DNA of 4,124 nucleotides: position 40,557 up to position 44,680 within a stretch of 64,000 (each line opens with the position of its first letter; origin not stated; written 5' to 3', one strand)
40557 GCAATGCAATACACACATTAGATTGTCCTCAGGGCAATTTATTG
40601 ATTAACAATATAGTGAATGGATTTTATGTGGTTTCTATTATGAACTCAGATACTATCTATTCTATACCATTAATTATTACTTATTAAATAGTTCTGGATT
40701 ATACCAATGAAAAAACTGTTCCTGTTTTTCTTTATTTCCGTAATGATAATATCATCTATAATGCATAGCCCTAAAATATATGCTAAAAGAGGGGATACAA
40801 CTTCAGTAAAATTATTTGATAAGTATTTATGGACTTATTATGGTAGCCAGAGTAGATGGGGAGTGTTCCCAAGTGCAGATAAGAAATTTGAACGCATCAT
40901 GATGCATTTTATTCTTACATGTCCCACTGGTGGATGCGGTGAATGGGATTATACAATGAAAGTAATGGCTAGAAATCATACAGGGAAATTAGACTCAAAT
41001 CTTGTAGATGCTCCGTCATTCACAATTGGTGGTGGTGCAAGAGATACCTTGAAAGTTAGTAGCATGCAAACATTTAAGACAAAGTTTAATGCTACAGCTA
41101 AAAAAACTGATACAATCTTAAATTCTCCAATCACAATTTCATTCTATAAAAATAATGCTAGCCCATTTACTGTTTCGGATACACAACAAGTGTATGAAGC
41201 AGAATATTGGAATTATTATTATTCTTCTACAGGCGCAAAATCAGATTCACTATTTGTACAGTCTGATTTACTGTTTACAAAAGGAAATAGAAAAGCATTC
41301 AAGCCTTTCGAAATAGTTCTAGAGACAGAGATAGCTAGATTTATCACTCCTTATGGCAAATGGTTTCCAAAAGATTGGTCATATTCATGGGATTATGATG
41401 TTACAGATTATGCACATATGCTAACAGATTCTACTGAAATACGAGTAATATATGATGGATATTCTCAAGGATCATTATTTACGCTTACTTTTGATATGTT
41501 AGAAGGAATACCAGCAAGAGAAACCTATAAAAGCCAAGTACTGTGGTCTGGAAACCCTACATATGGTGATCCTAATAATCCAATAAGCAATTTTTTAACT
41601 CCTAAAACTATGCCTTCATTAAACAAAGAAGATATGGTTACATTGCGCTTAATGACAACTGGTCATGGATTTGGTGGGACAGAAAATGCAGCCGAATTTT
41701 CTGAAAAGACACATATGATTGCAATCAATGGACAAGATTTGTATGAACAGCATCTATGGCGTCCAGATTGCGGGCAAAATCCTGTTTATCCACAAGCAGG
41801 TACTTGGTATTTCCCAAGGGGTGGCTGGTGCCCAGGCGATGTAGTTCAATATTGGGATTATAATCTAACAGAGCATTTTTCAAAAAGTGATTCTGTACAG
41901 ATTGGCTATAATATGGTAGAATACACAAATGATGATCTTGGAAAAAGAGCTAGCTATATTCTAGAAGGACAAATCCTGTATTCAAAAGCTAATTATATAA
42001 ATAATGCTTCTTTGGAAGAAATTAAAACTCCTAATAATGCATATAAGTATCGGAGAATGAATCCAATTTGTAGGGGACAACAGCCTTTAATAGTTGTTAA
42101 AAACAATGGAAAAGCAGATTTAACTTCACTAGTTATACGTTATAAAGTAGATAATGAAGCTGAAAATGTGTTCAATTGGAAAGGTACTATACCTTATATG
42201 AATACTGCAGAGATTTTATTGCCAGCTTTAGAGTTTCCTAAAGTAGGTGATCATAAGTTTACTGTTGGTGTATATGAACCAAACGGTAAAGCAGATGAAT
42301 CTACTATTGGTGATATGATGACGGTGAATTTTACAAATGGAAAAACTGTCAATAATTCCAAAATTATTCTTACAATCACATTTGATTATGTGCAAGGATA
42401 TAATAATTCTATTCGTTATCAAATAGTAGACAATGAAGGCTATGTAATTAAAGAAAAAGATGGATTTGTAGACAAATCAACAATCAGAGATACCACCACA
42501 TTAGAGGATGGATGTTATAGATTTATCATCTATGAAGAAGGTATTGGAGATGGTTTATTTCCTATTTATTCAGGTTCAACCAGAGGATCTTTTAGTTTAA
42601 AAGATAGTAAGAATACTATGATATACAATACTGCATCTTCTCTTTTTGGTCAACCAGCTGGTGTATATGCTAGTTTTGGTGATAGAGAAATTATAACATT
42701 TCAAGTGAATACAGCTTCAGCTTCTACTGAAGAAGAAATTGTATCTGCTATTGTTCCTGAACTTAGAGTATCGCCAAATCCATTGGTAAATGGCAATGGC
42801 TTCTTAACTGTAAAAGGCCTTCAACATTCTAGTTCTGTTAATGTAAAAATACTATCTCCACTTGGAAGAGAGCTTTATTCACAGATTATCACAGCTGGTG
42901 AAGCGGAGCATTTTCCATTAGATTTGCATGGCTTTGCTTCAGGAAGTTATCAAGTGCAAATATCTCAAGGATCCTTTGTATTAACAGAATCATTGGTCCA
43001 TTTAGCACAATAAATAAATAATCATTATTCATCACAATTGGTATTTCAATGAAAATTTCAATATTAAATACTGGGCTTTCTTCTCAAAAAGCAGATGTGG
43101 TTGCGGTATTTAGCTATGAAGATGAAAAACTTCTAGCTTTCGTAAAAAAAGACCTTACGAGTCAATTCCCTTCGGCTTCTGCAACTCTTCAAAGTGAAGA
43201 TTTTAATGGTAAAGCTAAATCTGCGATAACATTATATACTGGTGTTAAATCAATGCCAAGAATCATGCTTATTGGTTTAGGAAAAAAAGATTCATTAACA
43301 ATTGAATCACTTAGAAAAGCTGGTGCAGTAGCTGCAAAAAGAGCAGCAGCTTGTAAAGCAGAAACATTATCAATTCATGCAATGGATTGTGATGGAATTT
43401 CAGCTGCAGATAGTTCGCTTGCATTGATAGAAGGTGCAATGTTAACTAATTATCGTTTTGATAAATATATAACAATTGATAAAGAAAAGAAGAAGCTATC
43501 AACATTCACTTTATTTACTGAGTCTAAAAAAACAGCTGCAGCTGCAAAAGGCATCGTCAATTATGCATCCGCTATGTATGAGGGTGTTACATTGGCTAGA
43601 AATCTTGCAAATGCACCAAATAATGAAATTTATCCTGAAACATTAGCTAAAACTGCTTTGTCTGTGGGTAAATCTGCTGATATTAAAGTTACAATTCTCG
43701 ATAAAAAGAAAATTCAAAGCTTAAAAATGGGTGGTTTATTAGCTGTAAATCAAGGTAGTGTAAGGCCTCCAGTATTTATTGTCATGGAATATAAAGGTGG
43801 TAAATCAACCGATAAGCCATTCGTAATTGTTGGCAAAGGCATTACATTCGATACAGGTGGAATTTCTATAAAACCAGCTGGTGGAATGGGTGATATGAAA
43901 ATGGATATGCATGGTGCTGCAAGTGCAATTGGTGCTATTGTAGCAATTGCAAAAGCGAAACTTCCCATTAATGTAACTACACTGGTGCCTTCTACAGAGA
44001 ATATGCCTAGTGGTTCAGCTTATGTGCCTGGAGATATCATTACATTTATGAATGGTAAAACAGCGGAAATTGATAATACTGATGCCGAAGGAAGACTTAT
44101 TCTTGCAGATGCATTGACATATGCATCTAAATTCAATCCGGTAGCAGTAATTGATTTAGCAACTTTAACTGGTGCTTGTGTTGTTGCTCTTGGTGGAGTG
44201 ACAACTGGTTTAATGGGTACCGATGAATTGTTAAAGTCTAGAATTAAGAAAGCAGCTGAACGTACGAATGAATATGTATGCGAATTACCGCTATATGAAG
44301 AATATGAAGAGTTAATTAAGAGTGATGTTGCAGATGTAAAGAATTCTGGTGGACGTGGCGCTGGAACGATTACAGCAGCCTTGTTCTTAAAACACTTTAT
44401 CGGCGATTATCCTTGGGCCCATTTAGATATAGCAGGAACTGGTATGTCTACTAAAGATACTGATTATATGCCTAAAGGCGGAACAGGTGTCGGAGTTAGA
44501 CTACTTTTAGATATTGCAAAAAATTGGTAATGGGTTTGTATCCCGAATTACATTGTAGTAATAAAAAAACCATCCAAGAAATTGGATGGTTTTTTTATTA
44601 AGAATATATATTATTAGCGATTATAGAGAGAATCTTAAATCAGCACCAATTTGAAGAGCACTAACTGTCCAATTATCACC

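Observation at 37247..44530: T9SS cargo island: orphan ABC ATPase, thioredoxin-motif secreted protein, PNGase F homolog, then leucyl aminopeptidase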

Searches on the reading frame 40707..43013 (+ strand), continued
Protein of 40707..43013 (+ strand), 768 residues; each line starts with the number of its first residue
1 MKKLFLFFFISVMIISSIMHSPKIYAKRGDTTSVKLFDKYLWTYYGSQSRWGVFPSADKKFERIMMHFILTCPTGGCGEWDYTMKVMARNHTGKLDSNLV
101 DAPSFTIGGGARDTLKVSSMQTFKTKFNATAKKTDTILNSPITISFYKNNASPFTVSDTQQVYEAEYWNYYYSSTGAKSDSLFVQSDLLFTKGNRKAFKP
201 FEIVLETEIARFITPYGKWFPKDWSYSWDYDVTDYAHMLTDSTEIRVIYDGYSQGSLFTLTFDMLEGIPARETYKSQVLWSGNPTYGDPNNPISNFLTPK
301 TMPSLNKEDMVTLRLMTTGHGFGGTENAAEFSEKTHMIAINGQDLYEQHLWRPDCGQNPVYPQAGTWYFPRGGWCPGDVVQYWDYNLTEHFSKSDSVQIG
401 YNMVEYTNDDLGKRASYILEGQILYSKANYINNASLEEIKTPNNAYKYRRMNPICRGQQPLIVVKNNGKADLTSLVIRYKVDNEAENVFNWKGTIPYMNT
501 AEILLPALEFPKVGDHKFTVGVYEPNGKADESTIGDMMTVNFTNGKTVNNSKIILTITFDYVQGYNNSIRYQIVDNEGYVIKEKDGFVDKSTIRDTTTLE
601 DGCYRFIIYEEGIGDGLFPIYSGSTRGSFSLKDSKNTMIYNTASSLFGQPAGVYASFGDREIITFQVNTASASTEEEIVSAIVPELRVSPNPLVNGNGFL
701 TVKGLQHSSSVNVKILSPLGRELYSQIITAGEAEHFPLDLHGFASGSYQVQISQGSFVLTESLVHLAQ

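Call 59: search_solved_structures(query=A1, max_evalue=0.01, show_alignments=5)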
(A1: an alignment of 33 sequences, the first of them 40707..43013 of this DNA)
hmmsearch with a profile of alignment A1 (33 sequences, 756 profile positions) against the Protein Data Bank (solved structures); distinct sequences matched with E-value up to 0.01: 14.
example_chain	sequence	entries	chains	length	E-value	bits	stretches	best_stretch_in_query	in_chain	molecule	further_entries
3pms_A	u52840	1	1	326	1.2e-42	149.2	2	204-426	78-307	Peptide:N-glycosidase F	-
1pgs_A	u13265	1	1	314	2.7e-42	148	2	204-426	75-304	PEPTIDE-N(4)-(N-ACETYL-BETA-D-GLUCOSAMINYL)ASPARAGINE AMIDASE F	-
1pnf_A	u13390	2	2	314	3.2e-42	147.8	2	204-426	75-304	PEPTIDE-N(4)-(N-ACETYL-BETA-D-GLUCOSAMINYL)ASPARAGINE AMIDASE F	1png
9lwg_A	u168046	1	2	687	1.6e-18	69.4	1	225-399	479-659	Si:dkey-256h2.1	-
3ks7_A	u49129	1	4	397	5e-17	64.5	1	222-369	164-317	Putative Putative PNGase F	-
4qhb_A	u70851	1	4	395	5.8e-17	64.3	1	192-370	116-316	Uncharacterized protein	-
4r4z_A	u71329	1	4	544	6.1e-14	54.3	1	292-424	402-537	PNGF-II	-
4r4x_A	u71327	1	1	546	6.7e-14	54.2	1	293-425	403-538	PNGF-II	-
7zgn_A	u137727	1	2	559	5.9e-11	44.4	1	297-426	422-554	Glpgli family protein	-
8glk_D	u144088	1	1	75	1.2e-08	36.8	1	676-754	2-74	Endonuclease I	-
8glj_D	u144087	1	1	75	6.6e-07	31.1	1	675-755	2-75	Por secretion system C-terminal sorting domain-containing protein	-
7pzj_A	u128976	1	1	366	1.2e-06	30.2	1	641-750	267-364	Lipase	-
5jvk_A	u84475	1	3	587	0.00013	23.5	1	671-755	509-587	Uncharacterized protein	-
8qb1_A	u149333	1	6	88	0.00016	23.2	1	676-754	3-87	Mirolase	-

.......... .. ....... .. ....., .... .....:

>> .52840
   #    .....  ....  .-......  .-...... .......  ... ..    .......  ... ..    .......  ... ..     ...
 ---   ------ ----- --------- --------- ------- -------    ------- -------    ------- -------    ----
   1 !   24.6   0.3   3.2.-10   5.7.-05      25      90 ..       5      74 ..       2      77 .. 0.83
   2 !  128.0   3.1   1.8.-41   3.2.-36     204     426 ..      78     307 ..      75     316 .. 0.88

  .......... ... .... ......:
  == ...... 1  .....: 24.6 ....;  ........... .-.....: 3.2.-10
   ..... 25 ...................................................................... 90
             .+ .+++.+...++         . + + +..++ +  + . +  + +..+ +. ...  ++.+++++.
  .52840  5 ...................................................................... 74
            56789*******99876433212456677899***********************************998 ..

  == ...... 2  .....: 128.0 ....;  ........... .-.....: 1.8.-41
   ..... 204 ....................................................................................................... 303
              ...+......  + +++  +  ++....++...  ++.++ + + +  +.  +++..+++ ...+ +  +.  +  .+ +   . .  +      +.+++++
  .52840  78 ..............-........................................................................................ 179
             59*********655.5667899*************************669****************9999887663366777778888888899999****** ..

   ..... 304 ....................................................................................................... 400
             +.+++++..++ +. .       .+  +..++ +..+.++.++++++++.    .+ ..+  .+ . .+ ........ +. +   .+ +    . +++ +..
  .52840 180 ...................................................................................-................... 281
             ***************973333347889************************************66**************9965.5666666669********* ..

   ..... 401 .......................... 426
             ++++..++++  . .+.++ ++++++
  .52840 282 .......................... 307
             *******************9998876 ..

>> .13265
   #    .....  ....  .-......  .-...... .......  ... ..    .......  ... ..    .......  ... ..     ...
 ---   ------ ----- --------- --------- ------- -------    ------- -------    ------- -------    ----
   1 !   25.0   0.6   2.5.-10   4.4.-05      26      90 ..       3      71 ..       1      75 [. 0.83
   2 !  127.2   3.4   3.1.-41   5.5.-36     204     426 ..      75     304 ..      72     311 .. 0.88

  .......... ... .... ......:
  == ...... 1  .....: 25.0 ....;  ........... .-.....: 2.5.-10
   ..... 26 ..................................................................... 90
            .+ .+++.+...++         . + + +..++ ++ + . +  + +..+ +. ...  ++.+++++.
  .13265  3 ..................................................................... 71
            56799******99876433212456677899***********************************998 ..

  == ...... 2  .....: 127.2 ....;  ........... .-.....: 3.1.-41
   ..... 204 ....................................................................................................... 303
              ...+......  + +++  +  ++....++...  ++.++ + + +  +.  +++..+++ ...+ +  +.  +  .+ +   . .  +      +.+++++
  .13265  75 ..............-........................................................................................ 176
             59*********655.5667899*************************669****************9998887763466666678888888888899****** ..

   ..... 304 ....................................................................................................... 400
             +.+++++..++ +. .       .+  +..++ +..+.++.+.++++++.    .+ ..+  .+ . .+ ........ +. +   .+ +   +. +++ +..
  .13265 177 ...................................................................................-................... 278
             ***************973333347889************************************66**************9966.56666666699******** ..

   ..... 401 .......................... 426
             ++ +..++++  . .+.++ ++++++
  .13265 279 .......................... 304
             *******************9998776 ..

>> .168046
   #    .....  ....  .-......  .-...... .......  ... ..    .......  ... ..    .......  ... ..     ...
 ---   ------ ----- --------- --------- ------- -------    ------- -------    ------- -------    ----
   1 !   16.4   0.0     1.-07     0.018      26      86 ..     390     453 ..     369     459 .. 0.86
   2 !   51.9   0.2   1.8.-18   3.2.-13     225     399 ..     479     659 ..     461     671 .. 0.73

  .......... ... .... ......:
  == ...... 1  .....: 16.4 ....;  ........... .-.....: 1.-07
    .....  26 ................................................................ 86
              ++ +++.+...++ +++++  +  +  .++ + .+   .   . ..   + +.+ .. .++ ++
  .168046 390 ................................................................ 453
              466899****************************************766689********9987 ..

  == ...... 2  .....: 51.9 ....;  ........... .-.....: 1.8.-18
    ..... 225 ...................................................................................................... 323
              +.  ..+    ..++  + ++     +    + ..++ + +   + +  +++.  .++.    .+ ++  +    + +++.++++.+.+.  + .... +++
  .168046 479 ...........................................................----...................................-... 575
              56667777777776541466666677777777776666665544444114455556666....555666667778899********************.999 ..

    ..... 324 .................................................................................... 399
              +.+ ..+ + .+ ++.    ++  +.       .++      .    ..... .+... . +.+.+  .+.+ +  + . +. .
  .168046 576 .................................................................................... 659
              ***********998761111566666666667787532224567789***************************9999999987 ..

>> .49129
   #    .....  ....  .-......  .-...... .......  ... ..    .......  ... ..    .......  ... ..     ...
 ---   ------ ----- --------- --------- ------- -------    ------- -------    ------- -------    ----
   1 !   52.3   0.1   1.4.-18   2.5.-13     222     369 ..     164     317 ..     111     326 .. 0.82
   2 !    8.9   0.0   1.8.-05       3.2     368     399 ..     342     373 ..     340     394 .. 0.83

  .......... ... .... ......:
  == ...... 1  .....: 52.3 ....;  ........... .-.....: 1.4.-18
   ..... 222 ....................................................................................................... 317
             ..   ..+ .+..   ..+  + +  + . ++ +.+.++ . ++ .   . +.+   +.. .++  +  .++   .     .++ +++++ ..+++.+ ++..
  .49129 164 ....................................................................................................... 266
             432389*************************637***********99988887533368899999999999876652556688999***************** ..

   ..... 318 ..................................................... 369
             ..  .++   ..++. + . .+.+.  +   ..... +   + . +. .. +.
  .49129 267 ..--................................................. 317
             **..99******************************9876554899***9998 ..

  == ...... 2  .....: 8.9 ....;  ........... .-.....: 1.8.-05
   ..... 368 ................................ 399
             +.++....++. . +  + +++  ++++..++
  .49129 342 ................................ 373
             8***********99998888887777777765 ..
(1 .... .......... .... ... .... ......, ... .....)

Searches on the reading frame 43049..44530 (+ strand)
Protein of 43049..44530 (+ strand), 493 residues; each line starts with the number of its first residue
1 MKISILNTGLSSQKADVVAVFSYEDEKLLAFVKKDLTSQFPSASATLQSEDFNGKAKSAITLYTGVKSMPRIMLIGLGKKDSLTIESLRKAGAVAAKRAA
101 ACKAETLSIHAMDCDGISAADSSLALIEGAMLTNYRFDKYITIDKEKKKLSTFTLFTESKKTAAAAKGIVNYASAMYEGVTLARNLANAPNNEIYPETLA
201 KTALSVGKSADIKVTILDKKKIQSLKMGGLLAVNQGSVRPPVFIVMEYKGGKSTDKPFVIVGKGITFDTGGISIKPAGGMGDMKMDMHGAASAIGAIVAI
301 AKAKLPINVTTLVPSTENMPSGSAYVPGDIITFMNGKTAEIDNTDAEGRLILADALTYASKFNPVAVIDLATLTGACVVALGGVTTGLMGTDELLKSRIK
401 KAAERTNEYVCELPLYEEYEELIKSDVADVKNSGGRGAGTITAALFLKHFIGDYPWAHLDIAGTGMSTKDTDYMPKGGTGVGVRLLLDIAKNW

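Call 3: search_protein_families(library=pfam, proteins=[window:43049-44530:+], max_evalue=0.01)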
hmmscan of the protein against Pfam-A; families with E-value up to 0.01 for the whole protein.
window:43049-44530:+ (493 aa): 2 families
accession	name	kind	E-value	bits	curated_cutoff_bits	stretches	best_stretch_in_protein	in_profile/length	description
PF00883.26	Peptidase_M17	-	4.6e-124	414.2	25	1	182-486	2-309/310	Cytosol aminopeptidase family, catalytic domain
PF02789.23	Peptidase_M17_N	-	5.6e-20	72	23.4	1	19-140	3-125/129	Cytosol aminopeptidase family, N-terminal domain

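Call 4: search_protein_families(library=ncbifam, proteins=[window:43049-44530:+], max_evalue=0.01)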
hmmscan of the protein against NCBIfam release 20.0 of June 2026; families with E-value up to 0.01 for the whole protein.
window:43049-44530:+ (493 aa): 13 families
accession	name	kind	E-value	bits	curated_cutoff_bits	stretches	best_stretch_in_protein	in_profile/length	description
NF002083.0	PRK00913.3-5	equivalog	6.7e-164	546.4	468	1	1-492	1-489/492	leucyl aminopeptidase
NF002074.0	PRK00913.1-4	equivalog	3.9e-144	481.2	415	1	1-487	1-487/496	leucyl aminopeptidase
NF002073.0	PRK00913.1-2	equivalog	2.4e-143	478.7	432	1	12-491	19-499/505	leucyl aminopeptidase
NF002082.0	PRK00913.3-4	equivalog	6.5e-142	473.9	552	1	1-493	1-503/504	leucyl aminopeptidase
NF002077.0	PRK00913.2-4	equivalog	3.4e-139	465.1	471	1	9-486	11-491/501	leucyl aminopeptidase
NF002076.0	PRK00913.2-3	equivalog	9.7e-133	443.8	491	1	1-490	1-490/494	leucyl aminopeptidase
NF002075.0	PRK00913.2-2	equivalog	5.6e-130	434.5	468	1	13-488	18-494/502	leucyl aminopeptidase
NF002081.0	PRK00913.3-3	equivalog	1.1e-110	370.8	485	1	1-488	1-476/485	leucyl aminopeptidase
NF002072.0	PRK00913.1-1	equivalog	2.9e-107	359.3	826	1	3-487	3-489/502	leucyl aminopeptidase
NF002078.0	PRK00913.2-5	equivalog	2.2e-101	339.9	622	1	27-488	31-492/500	leucyl aminopeptidase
NF002080.0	PRK00913.3-2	equivalog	4.3e-83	279.6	475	1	164-492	119-443/447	leucyl aminopeptidase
NF003450.0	PRK05015.1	equivalog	6.6e-74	249.1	437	1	176-488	103-423/429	aminopeptidase PepB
NF002079.0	PRK00913.3-1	equivalog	5.2e-72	243.1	1013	1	3-485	4-484/496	leucyl aminopeptidase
